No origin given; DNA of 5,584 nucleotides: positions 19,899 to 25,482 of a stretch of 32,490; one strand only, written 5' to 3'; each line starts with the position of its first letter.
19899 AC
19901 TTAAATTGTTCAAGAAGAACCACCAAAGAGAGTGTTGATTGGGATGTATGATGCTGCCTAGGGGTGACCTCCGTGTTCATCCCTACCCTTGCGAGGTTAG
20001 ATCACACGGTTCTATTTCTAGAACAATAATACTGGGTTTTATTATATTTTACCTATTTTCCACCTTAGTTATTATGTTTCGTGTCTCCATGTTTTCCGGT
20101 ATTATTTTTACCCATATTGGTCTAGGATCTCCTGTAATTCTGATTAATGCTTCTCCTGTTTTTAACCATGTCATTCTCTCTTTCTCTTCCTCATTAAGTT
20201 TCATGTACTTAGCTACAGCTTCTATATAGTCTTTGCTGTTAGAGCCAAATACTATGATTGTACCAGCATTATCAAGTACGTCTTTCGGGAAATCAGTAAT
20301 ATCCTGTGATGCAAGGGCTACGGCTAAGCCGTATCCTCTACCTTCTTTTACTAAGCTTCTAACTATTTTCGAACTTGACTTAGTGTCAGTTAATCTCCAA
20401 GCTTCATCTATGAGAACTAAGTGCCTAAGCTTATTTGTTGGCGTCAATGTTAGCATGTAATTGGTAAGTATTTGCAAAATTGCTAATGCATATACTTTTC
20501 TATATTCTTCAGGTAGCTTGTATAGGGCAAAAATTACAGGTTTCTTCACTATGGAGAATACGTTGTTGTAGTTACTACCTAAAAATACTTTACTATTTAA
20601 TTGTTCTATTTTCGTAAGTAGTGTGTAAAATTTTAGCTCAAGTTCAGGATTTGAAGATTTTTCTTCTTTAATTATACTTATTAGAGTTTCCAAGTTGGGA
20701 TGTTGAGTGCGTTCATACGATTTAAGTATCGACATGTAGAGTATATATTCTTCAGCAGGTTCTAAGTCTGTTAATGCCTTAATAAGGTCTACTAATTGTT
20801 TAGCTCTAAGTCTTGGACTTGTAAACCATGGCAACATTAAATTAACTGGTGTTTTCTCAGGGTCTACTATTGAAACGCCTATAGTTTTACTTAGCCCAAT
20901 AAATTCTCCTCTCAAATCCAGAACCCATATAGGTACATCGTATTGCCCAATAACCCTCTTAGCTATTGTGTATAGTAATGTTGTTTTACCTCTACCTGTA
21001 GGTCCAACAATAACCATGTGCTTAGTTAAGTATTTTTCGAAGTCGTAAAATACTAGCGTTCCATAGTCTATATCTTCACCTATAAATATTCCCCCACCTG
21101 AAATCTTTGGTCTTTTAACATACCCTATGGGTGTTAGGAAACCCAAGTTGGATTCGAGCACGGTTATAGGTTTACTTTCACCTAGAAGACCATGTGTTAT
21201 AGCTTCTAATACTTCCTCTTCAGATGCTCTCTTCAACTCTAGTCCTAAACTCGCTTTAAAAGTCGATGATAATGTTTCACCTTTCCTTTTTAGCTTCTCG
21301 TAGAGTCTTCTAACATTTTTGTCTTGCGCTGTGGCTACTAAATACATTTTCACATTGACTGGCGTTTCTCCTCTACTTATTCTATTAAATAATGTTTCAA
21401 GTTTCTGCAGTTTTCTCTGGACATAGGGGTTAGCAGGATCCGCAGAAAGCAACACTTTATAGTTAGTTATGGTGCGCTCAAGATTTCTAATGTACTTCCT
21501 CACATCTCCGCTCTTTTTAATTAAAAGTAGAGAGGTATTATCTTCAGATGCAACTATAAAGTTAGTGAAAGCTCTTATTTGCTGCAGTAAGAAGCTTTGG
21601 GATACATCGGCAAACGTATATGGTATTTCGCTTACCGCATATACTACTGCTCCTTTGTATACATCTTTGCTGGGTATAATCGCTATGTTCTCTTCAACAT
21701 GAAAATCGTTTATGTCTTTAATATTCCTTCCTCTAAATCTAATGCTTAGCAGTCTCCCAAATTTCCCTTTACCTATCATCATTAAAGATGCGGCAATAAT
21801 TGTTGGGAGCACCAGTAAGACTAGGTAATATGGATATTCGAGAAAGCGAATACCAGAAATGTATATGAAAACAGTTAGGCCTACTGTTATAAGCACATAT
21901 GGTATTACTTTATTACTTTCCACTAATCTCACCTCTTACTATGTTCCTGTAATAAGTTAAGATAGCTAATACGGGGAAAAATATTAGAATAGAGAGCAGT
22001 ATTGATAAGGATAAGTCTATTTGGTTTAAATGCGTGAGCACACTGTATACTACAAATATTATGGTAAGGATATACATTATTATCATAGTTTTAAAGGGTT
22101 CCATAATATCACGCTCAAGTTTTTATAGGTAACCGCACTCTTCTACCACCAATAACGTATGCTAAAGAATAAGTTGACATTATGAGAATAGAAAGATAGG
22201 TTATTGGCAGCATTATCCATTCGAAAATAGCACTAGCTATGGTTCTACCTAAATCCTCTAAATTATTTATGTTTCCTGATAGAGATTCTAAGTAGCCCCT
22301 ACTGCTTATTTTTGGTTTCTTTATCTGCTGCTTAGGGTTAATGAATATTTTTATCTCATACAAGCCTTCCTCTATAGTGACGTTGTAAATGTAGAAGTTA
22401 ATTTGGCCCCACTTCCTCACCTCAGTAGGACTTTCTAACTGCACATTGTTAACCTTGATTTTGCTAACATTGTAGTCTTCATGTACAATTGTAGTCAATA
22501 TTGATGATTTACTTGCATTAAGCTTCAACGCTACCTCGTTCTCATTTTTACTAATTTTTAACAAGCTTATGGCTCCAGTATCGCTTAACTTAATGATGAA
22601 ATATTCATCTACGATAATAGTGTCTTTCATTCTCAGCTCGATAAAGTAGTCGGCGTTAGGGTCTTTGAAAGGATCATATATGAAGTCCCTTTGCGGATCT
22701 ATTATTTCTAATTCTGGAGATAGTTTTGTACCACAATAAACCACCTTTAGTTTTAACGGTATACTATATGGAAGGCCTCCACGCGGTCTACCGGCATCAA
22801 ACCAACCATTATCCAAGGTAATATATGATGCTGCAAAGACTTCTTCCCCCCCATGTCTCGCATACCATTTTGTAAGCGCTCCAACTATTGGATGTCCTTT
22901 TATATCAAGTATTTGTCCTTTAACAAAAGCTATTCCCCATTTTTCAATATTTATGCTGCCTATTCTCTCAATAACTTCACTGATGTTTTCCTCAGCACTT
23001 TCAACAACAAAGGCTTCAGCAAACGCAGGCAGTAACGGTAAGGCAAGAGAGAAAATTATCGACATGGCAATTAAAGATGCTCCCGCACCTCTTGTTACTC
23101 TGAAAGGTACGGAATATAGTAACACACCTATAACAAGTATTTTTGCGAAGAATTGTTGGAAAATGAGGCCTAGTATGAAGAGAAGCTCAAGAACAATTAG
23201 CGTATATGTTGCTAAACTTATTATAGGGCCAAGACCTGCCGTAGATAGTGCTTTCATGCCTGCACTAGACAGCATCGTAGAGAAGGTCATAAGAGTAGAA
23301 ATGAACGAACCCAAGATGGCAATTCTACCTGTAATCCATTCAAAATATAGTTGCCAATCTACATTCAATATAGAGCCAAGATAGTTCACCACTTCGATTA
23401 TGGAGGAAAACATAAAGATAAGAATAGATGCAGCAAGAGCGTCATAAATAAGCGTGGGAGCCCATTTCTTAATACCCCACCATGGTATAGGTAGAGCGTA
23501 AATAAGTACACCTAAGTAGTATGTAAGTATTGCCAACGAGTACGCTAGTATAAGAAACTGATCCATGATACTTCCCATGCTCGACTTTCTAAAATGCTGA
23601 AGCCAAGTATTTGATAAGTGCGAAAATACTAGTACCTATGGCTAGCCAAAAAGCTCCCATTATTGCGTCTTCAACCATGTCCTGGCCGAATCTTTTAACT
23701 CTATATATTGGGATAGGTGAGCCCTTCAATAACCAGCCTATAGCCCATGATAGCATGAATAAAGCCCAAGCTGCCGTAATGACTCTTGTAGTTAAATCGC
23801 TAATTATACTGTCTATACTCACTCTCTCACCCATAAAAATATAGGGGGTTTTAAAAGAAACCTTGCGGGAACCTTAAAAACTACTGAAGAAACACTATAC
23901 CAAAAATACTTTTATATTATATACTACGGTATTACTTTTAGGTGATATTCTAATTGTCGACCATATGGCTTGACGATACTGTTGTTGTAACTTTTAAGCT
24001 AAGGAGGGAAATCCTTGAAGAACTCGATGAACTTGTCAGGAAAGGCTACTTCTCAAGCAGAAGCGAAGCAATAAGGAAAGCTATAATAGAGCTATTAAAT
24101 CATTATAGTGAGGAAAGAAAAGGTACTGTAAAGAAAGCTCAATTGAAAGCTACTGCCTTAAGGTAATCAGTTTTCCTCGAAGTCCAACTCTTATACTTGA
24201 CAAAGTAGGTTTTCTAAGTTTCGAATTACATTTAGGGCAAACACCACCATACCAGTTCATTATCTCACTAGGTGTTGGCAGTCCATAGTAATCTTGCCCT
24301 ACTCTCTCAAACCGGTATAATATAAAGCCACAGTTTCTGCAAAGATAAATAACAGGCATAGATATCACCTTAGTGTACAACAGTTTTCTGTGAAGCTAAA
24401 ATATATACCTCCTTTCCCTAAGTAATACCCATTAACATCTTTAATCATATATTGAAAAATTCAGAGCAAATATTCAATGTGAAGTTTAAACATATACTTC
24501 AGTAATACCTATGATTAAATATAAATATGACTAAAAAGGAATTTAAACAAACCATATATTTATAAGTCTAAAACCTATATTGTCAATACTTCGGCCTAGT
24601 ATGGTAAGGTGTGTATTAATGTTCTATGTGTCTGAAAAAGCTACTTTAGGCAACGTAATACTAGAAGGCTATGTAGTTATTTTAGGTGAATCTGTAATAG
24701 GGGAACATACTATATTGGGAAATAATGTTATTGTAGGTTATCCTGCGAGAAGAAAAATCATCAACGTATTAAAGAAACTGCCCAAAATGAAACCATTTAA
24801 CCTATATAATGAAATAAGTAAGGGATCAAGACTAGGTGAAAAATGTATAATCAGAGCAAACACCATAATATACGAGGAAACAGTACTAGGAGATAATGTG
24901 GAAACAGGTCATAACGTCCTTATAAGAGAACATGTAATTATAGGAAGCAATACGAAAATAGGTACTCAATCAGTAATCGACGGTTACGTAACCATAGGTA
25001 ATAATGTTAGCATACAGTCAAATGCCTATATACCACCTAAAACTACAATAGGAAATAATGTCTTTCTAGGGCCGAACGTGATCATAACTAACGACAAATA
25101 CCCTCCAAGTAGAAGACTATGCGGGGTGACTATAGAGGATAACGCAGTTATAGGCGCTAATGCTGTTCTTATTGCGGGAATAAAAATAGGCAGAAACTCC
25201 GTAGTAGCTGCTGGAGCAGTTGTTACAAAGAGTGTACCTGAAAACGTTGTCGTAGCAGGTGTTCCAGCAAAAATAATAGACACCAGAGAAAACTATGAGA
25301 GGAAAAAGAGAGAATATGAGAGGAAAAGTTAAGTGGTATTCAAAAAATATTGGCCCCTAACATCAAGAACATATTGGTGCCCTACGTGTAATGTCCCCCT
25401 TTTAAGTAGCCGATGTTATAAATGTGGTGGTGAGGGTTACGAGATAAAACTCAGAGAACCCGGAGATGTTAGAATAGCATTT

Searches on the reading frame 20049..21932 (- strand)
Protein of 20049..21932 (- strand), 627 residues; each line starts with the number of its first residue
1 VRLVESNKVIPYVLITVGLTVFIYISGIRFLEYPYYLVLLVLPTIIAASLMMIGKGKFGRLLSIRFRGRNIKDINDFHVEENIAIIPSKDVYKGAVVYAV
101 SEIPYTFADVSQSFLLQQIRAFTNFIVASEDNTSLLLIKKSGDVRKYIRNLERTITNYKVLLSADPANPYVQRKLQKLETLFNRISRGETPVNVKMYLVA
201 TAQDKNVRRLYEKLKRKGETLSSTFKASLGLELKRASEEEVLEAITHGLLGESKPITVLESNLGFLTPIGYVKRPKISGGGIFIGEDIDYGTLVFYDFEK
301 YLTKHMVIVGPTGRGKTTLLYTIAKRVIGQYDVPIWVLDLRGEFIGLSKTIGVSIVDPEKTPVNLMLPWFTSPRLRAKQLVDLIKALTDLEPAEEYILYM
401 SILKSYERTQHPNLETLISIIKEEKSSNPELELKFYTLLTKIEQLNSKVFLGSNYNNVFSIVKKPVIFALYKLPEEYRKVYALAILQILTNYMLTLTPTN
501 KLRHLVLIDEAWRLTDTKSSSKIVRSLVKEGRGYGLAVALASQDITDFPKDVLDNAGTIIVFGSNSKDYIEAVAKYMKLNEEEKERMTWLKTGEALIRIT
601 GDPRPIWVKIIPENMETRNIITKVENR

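Call 6: search_protein_families(library=pfam, proteins=[window:20049-21932:-], max_evalue=0.01)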
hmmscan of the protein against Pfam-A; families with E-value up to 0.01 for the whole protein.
window:20049-21932:- (627 aa): 13 families
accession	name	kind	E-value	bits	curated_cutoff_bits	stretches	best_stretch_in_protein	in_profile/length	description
PF12846.13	AAA_10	-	1.4e-14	54.4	27.5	1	379-606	108-349/362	AAA-like domain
PF01935.23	DUF87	-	8.5e-13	49.3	23.2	1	291-487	11-218/220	Helicase HerA, central domain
PF05872.18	HerA_C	-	2.5e-07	30.2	22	1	301-349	19-66/502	Helicase HerA-like C-terminal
PF10412.15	TrwB_AAD_bind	-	7.7e-06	25.5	20.5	0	303-345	15-56/387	Type IV secretion-system coupling protein DNA-binding domain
PF19044.6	P-loop_TraG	-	4.2e-05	22.8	25.8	1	461-556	210-310/413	TraG P-loop domain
PF25199.1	nSTAND_NTPase5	-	8.8e-05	22.8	34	0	305-328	43-66/145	Novel STAND NTPase 5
PF00931.28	NB-ARC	-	0.00013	21.8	23.5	1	304-337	19-55/248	NB-ARC domain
PF13401.12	AAA_22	-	0.00014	22.6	27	0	304-326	6-28/130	AAA domain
PF04665.18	Pox_A32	-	0.00075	19.5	22.8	0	305-331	15-41/242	Poxvirus A32 protein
PF00005.33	ABC_tran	-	0.0012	19.8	25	0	303-327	11-35/137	ABC transporter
PF13173.12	AAA_14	-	0.0019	18.7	27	0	304-328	3-27/129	AAA domain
PF04851.21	ResIII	-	0.0042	17.4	22.5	0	303-330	23-50/164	Type III restriction enzyme, res subunit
PF20720.3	nSTAND3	-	0.0076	16.4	27.2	0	304-337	18-51/155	Novel STAND NTPase 3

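Call 7: search_protein_families(library=ncbifam, proteins=[window:20049-21932:-], max_evalue=0.01)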
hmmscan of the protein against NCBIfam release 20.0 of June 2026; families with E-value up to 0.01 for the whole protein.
window:20049-21932:- (627 aa): 19 families
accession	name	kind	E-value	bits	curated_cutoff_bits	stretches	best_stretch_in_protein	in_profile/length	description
NF041017.1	DNA_import_CedB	equivalog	3.9e-77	260.2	700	1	35-610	19-586/590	DNA import protein CedB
NF053655.1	CedD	equivalog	4.3e-22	78.5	600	1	301-610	219-525/527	DNA-translocating ATPase CedD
NF045975.1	VirB4_plasma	equivalog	2e-16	58.9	590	2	378-604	620-878/894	Mbov_0397 family ICE element conjugal transfer ATPase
NF042943.1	HerA_antiphage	equivalog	2.5e-10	39.6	800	2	277-344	130-197/566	anti-phage-associated helicase HerA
NF045971.1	conju_CD1110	equivalog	2.6e-09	35.9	325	1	279-601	391-729/752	VirB4-like conjugal transfer ATPase, CD1110 family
TIGR00929.1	VirB4_CagE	subfamily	3.1e-09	35.6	643.1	1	303-587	437-724/792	VirB4 family type IV secretion/conjugal transfer ATPase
TIGR02746.1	TraC-F-type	equivalog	3.4e-08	31.9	567.05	1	298-558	424-703/800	type IV secretion system protein TraC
NF052333.1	ATPase_TcpF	exception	1.9e-05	22.8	1100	1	480-598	658-781/813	conjugal transfer ATPase TcpF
TIGR03744.1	traC_PFL_4706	equivalog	3.2e-05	22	520.6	0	504-587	733-819/892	conjugative transfer ATPase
NF047389.1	ATPase_Sll1717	subfamily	3.5e-05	23.1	75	1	305-529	31-213/454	P-loop ATPase, Sll1717 family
TIGR03925.1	T7SS_EccC_b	equivalog_domain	5.8e-05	21.6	346.55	1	284-346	344-407/564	type VII secretion protein EccCb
NF033849.1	ser_rich_anae_1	subfamily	8.9e-05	20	650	1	520-575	1046-1101/1163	serine-rich protein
NF042944.1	HerA_antiphage_2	equivalog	0.00011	21.1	850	0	517-597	448-529/576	anti-phage-associated helicase HerA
NF040819.1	helicase_HerA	equivalog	0.00012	20.7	970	0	516-598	419-502/561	DNA double-strand break repair helicase HerA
NF010447.0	PRK13873.1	equivalog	0.00031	18.8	1020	0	305-328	443-466/815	conjugal transfer protein TrbE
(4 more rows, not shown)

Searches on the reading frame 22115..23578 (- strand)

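Call 6: search_protein_families(library=pfam, proteins=[window:22115-23578:-], max_evalue=0.01)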
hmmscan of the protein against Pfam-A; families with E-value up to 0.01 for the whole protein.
window:22115-23578:- (487 aa): 0 families

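Call 7: search_protein_families(library=ncbifam, proteins=[window:22115-23578:-], max_evalue=0.01)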
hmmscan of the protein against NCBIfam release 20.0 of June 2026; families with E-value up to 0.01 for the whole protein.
window:22115-23578:- (487 aa): 3 families
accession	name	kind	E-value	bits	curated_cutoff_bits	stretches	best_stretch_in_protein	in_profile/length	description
NF041796.2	Ced_CedA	equivalog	2.8e-46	158.2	330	1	7-201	6-202/259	DNA import protein CedA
NF053657.1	CedE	equivalog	6.6e-31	108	400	2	8-191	6-196/260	DNA-translocating protein CedE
NF041797.1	Ced_CedA1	equivalog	9e-06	25.7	100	1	4-69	8-73/75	DNA import protein CedA1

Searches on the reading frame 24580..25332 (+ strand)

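Call 6: search_protein_families(library=pfam, proteins=[window:24580-25332:+], max_evalue=0.01)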
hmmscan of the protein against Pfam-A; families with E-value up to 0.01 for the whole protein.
window:24580-25332:+ (250 aa): 6 families
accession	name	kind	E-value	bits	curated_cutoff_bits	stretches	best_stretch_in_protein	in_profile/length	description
PF00132.30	Hexapep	-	3.6e-34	115.5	27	5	137-171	2-36/36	Bacterial transferase hexapeptide (six repeats)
PF14602.12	Hexapep_2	-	3.3e-21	75.1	27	2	183-217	2-34/34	Hexapeptide repeat of succinyl-transferase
PF25084.1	LbH_EIF2B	-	2.5e-13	50.4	54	2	78-169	17-105/105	EIF2B subunit epsilon LbH domain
PF24894.1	Hexapep_GlmU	-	0.001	19.6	23.3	0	83-160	19-86/104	GlmU-like, C-terminal hexapeptide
PF21711.3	DCTN5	-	0.0017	18.5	40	0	85-168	57-139/182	Dynactin subunit 5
PF25247.1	LbH_GLGC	-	0.0073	16.7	27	0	83-191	16-123/135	GLGC left-handed parallel beta-helix domain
